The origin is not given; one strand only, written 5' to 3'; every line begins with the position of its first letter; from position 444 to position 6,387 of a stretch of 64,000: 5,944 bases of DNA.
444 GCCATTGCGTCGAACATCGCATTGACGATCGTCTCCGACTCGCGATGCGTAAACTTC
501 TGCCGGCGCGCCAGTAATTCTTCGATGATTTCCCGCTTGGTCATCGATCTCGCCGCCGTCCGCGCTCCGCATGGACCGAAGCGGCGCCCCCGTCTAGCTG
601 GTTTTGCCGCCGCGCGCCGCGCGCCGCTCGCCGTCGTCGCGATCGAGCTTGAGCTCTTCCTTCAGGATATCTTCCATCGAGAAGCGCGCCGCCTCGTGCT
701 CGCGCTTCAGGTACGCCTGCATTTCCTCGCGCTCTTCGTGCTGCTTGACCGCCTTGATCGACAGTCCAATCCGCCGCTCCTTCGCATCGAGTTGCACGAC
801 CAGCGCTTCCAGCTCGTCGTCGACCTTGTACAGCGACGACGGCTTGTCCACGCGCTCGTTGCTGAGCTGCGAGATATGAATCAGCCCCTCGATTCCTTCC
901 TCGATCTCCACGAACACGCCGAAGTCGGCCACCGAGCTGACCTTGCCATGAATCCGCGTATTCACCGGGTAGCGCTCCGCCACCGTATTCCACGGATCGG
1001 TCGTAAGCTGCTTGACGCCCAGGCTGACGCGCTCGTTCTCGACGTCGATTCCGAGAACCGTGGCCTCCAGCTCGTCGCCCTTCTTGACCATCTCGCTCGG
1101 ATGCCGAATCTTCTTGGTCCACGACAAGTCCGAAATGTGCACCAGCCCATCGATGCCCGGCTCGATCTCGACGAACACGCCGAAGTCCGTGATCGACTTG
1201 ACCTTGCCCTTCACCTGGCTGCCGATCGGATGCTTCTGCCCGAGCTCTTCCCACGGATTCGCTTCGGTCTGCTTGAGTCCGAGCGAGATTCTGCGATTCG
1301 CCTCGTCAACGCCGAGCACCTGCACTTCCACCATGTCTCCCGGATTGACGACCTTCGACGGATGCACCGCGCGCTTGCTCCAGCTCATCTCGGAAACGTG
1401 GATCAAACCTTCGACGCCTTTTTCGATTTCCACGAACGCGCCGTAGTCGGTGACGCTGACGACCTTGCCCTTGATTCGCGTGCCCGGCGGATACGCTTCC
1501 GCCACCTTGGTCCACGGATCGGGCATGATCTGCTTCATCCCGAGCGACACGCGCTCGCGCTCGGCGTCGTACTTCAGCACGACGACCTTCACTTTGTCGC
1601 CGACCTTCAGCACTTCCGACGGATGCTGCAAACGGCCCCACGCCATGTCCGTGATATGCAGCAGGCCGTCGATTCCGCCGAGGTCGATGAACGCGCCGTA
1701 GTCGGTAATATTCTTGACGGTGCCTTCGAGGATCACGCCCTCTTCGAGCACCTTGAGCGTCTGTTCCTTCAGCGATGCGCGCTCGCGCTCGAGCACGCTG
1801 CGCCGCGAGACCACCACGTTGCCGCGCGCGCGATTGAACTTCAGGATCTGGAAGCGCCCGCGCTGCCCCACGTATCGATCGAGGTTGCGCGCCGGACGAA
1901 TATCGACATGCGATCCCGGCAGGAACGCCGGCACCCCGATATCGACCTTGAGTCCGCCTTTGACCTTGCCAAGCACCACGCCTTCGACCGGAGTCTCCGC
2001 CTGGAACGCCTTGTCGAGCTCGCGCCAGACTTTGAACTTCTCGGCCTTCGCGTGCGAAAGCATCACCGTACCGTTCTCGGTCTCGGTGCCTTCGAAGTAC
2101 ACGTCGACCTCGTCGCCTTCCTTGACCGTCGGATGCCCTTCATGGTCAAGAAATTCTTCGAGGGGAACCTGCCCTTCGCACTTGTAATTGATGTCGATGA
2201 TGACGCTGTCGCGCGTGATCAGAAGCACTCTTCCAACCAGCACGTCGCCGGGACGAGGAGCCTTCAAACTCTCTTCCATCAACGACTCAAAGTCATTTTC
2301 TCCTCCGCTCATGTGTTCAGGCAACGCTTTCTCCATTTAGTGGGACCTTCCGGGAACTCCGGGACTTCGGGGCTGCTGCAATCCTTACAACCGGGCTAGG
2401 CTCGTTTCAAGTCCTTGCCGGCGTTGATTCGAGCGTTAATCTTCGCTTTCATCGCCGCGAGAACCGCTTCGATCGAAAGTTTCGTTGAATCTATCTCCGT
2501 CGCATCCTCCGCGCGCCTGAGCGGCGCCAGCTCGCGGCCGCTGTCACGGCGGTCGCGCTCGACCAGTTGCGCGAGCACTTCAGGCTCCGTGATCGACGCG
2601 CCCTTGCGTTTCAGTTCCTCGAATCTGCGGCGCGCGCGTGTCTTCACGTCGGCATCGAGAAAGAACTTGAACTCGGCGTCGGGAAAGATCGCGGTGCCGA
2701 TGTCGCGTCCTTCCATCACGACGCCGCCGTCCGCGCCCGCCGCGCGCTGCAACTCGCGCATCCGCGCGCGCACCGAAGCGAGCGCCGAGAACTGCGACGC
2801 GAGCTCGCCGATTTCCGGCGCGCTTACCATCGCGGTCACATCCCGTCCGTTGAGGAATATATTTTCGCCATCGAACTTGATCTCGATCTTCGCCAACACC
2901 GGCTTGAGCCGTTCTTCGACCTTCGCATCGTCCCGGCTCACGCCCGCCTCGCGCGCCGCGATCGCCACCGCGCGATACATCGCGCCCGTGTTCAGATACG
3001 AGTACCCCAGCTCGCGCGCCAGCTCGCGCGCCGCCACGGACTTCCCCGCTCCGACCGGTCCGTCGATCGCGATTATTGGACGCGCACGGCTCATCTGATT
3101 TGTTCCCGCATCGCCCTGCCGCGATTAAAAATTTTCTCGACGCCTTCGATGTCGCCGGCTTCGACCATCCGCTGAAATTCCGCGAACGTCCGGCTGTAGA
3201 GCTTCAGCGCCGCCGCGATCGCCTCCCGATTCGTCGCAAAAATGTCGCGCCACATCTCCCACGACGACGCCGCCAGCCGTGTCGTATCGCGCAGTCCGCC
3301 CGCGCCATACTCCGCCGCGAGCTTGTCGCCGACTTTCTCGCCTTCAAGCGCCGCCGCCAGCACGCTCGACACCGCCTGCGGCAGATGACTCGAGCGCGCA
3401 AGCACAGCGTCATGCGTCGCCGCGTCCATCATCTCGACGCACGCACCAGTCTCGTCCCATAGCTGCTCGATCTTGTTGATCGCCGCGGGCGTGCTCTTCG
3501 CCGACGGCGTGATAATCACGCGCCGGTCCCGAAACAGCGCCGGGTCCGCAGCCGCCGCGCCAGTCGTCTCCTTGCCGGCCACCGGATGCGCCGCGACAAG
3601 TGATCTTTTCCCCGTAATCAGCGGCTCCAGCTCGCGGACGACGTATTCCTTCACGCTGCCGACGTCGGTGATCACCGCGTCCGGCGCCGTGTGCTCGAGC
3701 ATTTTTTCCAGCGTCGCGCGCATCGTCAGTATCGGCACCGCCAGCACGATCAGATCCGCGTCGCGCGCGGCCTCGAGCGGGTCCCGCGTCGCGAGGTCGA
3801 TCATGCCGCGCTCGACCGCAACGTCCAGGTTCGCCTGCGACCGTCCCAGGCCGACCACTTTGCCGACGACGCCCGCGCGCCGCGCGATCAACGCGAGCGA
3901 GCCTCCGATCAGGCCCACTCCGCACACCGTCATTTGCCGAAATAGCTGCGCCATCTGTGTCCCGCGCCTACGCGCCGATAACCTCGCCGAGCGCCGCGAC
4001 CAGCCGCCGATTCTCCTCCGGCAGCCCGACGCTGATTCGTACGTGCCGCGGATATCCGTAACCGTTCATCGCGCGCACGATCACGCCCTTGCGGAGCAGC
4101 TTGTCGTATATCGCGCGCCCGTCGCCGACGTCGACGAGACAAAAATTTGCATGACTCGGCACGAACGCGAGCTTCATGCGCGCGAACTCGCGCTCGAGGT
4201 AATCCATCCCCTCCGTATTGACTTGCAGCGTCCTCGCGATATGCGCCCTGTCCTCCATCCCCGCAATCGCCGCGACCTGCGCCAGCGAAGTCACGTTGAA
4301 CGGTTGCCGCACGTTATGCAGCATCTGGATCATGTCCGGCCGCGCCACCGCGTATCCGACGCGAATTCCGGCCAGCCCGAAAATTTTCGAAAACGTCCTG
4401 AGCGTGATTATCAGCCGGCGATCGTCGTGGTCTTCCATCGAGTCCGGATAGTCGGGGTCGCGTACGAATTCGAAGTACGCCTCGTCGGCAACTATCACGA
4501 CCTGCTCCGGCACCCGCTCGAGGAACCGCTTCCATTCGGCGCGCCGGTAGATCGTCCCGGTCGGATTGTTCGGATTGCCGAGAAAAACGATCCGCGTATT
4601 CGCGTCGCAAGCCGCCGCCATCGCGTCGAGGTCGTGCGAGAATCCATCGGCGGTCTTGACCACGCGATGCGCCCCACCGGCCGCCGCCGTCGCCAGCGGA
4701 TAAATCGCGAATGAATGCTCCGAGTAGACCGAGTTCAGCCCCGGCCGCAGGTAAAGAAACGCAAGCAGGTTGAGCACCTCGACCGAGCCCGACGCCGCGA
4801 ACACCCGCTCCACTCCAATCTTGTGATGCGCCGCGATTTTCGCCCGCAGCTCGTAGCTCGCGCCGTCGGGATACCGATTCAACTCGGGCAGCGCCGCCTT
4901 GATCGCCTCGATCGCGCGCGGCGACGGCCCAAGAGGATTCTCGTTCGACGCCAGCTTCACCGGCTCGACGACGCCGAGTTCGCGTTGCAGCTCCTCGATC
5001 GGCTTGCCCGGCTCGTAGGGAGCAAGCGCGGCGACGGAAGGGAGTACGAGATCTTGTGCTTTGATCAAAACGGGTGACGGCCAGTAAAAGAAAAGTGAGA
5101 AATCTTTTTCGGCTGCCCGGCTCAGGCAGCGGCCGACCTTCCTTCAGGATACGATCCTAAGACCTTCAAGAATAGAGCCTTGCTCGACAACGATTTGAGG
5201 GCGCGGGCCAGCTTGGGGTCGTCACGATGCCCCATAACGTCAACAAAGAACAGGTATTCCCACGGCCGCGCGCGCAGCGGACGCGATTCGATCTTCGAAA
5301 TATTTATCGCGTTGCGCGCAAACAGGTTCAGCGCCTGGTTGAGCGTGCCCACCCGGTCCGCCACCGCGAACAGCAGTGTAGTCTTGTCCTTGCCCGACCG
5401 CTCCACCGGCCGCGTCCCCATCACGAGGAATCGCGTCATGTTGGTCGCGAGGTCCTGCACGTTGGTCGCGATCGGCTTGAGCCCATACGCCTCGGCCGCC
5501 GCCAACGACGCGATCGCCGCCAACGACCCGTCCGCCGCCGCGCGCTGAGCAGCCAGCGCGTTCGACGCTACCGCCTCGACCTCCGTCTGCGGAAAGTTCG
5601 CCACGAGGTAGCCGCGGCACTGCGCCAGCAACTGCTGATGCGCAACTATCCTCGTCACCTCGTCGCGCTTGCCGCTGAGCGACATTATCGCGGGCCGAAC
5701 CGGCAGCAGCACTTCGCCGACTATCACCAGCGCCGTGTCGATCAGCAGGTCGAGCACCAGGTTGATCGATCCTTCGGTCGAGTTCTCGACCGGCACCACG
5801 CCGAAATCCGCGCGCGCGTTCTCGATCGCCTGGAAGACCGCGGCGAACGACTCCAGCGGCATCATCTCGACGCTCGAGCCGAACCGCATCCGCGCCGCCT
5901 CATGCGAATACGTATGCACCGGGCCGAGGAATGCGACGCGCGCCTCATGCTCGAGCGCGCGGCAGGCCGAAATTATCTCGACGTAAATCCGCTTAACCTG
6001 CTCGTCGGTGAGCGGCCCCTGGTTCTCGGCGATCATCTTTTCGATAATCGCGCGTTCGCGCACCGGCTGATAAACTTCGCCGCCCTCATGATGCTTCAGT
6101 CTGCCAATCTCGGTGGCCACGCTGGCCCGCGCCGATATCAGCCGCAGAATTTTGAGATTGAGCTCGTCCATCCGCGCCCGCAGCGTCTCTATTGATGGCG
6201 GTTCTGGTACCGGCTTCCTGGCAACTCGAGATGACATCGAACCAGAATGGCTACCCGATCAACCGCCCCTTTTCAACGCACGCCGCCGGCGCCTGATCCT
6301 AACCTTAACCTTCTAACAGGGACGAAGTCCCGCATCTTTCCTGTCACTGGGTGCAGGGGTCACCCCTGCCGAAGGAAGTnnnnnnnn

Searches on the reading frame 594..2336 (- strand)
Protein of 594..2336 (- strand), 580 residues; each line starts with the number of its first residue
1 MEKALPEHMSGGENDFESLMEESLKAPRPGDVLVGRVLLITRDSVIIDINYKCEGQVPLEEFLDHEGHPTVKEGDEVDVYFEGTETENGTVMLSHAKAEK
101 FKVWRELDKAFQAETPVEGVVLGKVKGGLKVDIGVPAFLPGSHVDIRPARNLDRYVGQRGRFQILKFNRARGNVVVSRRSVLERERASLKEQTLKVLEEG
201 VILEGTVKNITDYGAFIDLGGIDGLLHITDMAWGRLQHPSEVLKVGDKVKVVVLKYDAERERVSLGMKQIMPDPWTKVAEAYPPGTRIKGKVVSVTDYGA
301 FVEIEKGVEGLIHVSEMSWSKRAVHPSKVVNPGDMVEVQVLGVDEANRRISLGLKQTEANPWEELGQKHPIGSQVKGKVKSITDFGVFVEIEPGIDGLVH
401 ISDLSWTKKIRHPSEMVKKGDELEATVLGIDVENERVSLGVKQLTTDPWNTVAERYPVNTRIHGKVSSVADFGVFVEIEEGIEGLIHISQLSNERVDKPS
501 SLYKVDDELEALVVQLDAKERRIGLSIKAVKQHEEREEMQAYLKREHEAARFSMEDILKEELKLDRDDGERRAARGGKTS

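Call 11: search_protein_families(library=pfam, proteins=[window:594-2336:-], max_evalue=0.001)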
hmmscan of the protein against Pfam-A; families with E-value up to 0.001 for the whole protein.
window:594-2336:- (580 aa): 6 families
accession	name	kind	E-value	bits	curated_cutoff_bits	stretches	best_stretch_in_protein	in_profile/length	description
PF00575.29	S1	-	7e-102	334.4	22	6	284-355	4-74/74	S1 RNA binding domain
PF23459.1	S1_RRP5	-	1.4e-32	112.4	27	3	372-439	4-70/72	RRP5 S1 domain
PF21710.3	Spt6_S1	-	7.3e-14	52.3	27.5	0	291-356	23-88/91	Spt6, S1/OB domain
PF17092.11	PCB_OB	-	5e-10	40.6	27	0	285-342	32-99/111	Penicillin-binding protein OB-like domain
PF13509.12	S1_2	-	5.6e-09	36.4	21.8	0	371-404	1-34/61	S1 domain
PF18614.7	RNase_II_C_S1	-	3.3e-05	24.1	26.6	0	331-352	35-56/59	RNase II-type exonuclease C-terminal S1 domain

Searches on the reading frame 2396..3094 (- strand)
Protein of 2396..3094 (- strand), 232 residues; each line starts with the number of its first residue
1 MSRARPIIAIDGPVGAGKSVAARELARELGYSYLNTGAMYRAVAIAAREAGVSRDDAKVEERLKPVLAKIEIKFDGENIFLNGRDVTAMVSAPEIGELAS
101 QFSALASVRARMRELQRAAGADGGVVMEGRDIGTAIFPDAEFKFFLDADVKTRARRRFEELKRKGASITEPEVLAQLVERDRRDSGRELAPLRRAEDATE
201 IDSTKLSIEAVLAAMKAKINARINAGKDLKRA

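Call 11: search_protein_families(library=pfam, proteins=[window:2396-3094:-], max_evalue=0.001)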
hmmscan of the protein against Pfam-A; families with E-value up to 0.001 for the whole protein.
window:2396-3094:- (232 aa): 5 families
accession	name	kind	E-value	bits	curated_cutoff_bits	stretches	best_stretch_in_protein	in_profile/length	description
PF02224.24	Cytidylate_kin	-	1.9e-67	227.5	26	1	8-219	1-209/211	Cytidylate kinase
PF13189.12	Cytidylate_kin2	-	3.7e-11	44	28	1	7-184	1-150/176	Cytidylate kinase-like family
PF13207.12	AAA_17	-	2.3e-06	28.3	27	1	12-56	2-45/136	AAA domain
PF13238.12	AAA_18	-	0.00012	23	29.4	1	8-58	1-43/128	AAA domain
PF13671.12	AAA_33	-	0.00013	22.7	27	1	9-67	3-63/143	AAA domain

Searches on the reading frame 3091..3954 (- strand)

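Call 11: search_protein_families(library=pfam, proteins=[window:3091-3954:-], max_evalue=0.001)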
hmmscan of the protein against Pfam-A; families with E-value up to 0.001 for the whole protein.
window:3091-3954:- (287 aa): 5 families
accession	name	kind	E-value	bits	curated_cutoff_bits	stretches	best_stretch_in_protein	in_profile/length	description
PF02153.23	PDH_N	-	3e-37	127.9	26.5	1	20-173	1-152/154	Prephenate dehydrogenase, nucleotide-binding domain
PF20463.3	PDH_C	-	9.9e-21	74.4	22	1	178-276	2-100/102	Prephenate dehydrogenase, dimerization domain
PF03807.23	F420_oxidored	-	2.3e-08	35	21.6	1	10-98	4-91/94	NADP oxidoreductase coenzyme F420-dependent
PF03446.21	NAD_binding_2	-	3.8e-06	27.4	21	1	8-134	2-127/161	NAD binding domain of 6-phosphogluconate dehydrogenase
PF01210.29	NAD_Gly3P_dh_N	-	0.00089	19.7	23.1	0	55-95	59-99/158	NAD-dependent glycerol-3-phosphate dehydrogenase N-terminus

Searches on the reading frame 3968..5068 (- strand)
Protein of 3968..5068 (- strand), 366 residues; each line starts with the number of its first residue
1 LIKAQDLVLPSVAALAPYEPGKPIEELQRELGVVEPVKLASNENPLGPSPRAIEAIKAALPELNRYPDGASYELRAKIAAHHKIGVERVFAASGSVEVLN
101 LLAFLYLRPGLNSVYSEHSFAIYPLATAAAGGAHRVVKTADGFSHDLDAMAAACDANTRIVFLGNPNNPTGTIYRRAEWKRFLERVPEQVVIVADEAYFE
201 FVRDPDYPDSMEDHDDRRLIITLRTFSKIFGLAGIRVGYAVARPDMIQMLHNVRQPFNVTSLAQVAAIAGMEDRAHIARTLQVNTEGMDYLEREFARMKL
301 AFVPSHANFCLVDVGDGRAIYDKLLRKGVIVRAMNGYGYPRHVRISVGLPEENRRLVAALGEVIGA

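Call 11: search_protein_families(library=pfam, proteins=[window:3968-5068:-], max_evalue=0.001)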
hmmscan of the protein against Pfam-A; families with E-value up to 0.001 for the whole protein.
window:3968-5068:- (366 aa): 1 family
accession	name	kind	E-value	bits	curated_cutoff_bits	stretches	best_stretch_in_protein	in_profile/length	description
PF00155.27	Aminotran_1_2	-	2.6e-59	201.7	19.7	1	36-360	3-361/361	Aminotransferase class I and II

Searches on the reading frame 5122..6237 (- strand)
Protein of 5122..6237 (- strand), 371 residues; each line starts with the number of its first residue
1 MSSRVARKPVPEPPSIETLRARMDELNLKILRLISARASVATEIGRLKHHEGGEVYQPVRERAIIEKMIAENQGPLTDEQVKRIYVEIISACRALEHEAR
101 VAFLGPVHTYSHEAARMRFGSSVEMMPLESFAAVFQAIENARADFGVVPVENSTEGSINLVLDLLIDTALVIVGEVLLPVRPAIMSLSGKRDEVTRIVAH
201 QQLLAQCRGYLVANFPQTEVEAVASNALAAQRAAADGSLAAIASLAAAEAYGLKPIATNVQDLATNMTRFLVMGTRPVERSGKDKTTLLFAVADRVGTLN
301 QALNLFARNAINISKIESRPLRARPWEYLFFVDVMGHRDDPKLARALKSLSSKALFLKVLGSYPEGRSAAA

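Call 11: search_protein_families(library=pfam, proteins=[window:5122-6237:-], max_evalue=0.001)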
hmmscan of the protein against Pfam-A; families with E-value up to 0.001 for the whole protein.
window:5122-6237:- (371 aa): 3 families
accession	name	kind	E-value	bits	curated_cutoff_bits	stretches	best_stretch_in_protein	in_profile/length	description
PF00800.23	PDT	-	2e-57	194.4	25.2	1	101-276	1-179/181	Prephenate dehydratase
PF01817.26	CM_2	-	6e-21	74.9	27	1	19-96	1-79/80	Chorismate mutase type II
PF01842.31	ACT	-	1.2e-13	51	27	1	286-350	1-64/66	ACT domain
